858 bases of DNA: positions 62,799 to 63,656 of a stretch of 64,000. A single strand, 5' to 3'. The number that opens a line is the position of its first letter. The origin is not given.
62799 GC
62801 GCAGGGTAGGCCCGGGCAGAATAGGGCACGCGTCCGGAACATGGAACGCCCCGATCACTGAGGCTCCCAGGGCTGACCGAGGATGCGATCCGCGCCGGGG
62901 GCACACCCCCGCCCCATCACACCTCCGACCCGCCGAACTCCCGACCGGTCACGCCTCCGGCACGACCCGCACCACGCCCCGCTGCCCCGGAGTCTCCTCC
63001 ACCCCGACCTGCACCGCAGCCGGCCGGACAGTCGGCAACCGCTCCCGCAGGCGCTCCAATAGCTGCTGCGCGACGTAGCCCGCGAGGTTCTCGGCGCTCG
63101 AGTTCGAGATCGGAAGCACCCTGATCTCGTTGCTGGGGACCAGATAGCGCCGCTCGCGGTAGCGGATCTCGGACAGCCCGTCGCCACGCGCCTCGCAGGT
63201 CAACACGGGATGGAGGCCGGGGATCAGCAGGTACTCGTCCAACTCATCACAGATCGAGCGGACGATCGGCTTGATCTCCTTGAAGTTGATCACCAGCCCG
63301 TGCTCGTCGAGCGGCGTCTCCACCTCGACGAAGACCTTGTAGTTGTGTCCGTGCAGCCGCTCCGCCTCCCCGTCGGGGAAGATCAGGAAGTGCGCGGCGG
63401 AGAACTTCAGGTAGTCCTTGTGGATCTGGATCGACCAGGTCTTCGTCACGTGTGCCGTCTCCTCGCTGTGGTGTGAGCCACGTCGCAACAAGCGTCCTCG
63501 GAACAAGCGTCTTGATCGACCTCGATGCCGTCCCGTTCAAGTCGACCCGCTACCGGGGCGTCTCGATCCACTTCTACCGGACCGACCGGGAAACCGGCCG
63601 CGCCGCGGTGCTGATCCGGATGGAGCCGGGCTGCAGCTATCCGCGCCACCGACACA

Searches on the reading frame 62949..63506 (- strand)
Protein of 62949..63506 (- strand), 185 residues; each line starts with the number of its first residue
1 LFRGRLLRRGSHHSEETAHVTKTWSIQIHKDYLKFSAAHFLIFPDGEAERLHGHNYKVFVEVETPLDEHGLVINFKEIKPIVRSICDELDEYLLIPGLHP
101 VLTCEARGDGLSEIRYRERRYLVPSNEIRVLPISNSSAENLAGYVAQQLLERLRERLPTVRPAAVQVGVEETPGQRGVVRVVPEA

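Call 8: search_protein_families(library=pfam, proteins=[window:62949-63506:-], max_evalue=0.001)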
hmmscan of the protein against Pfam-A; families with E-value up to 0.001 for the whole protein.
window:62949-63506:- (185 aa): 1 family
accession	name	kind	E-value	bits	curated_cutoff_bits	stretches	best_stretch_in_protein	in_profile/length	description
PF01242.24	PTPS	-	2.5e-21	76.3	22.4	1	33-176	6-115/121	6-pyruvoyl tetrahydropterin synthase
